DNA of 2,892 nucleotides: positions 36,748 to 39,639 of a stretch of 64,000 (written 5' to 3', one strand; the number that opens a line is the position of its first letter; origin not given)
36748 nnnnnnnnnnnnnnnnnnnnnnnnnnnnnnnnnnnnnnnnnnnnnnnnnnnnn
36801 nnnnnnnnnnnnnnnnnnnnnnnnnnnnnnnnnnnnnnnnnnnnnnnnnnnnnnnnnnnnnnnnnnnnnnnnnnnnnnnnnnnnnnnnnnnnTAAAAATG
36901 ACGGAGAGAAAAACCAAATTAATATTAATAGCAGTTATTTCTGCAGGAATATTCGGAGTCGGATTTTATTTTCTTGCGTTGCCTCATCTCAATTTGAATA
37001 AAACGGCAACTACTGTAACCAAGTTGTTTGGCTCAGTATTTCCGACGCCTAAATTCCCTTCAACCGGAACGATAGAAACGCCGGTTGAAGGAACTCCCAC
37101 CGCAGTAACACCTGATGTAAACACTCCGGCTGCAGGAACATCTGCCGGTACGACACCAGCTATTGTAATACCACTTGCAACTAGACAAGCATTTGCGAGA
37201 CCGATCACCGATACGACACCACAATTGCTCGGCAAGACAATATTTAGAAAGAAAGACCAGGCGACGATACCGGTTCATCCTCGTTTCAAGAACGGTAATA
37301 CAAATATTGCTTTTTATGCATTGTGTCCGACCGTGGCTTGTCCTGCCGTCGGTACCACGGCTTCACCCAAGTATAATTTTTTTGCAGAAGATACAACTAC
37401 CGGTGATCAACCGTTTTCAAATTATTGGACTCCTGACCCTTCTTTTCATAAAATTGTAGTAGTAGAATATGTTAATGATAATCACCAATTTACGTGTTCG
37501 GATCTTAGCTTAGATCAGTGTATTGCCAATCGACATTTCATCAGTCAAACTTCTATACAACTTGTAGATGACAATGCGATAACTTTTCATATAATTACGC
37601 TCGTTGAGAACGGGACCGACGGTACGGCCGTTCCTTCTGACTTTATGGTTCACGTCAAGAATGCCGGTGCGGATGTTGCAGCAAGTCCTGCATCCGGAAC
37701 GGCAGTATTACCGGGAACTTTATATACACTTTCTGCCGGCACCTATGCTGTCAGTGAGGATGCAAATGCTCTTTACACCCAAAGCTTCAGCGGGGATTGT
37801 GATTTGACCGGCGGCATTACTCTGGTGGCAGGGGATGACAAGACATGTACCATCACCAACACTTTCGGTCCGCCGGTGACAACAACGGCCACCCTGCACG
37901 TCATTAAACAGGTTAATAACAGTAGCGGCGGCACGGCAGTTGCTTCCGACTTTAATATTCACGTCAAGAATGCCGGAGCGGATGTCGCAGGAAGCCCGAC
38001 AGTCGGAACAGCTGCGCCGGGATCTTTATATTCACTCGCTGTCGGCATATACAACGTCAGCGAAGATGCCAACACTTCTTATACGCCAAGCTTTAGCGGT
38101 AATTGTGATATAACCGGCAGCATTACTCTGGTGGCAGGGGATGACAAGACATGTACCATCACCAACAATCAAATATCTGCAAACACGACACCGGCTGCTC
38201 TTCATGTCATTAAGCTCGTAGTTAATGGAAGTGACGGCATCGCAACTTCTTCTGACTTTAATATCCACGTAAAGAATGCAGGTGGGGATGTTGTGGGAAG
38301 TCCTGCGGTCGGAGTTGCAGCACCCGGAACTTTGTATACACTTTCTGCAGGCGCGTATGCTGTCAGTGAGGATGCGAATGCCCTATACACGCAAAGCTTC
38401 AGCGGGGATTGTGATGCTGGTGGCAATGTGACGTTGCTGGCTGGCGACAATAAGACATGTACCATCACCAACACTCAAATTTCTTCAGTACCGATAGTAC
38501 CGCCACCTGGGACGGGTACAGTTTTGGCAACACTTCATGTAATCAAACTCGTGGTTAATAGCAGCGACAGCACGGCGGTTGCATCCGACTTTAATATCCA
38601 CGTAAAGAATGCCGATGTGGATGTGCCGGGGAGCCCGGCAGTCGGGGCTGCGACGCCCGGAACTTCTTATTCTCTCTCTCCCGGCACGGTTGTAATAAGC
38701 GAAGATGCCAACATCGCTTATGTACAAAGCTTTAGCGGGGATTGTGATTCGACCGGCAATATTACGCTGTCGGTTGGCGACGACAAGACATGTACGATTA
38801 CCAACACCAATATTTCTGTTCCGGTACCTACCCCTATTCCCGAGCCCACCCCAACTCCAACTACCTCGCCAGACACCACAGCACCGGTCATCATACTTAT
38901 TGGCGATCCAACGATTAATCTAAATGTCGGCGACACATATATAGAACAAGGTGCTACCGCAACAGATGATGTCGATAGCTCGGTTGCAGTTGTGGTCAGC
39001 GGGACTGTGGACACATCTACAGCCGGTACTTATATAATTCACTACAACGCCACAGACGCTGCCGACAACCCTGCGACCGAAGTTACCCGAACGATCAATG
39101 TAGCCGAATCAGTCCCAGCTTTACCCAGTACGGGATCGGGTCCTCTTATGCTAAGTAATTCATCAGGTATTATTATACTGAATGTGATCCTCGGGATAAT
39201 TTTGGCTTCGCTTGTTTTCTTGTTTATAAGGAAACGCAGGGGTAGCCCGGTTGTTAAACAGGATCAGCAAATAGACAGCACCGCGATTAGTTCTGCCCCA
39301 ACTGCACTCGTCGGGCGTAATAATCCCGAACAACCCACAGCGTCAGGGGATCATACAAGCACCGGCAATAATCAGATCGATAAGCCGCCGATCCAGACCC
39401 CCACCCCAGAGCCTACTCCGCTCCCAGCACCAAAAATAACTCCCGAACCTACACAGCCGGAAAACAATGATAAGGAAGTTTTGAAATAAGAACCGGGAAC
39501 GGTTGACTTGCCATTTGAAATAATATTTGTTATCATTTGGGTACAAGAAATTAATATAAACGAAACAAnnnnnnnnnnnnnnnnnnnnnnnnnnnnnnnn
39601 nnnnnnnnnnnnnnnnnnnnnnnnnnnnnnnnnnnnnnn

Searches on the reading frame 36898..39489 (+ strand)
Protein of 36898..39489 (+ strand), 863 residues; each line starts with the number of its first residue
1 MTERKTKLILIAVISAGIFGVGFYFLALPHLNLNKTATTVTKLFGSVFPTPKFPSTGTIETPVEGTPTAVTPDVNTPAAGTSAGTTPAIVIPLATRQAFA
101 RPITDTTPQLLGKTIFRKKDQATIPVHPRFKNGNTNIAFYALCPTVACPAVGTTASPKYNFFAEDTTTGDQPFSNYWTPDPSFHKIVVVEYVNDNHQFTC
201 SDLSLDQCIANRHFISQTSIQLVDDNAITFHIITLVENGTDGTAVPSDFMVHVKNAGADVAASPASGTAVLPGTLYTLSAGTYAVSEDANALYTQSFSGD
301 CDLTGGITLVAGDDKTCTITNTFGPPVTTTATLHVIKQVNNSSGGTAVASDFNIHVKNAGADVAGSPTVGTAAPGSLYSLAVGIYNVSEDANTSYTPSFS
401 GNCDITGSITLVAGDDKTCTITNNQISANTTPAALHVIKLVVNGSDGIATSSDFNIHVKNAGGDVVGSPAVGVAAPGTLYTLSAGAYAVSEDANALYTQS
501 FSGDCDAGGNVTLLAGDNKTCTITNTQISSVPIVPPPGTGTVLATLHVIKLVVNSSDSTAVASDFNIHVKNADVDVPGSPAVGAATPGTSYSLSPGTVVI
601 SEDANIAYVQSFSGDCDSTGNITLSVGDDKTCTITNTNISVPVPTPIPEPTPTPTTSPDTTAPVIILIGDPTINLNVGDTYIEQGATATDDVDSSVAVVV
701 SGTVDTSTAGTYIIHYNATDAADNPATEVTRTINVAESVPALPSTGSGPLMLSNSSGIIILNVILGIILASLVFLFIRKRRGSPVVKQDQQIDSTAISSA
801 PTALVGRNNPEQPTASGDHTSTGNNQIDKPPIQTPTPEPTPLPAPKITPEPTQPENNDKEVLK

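Call 3: search_protein_families(library=pfam, proteins=[window:36898-39489:+], max_evalue=1)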
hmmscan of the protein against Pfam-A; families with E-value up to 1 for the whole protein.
window:36898-39489:+ (863 aa): 5 families
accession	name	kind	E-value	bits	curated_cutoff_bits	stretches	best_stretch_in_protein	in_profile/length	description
PF16403.11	Bact_surface_Ig-like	-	6.9e-18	64.9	27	1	667-735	3-71/71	Bacterial surface protein, Ig-like domain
PF19403.5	SpaA_2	-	3.1e-16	60.2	25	4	431-523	2-96/96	Prealbumin-like fold domain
PF22995.2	C2CH-3rd_BIRD-IDD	-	0.096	12.8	27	0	244-255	12-23/25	BIRD-IDD transcription factor, third C2HC zinc finger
PF14991.11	MLANA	-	0.23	12.2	27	1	750-794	20-64/117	Protein melan-A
PF18981.6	InlK_D3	-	0.32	11.6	25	1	693-735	33-75/75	Internalin K domain (D3/D4)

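Call 4: search_protein_families(library=ncbifam, proteins=[window:36898-39489:+], max_evalue=1)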
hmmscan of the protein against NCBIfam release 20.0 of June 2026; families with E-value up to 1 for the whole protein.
window:36898-39489:+ (863 aa): 2 families
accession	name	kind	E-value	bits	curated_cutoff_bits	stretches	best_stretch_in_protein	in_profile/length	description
NF008084.0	PRK10819.1-5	equivalog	0.041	13.8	315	1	794-861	52-120/249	TonB system transport protein TonB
NF047446.1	barrel_OmpL47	domain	0.054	14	40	1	701-735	34-68/68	OmpL47-type beta-barrel domain-containing protein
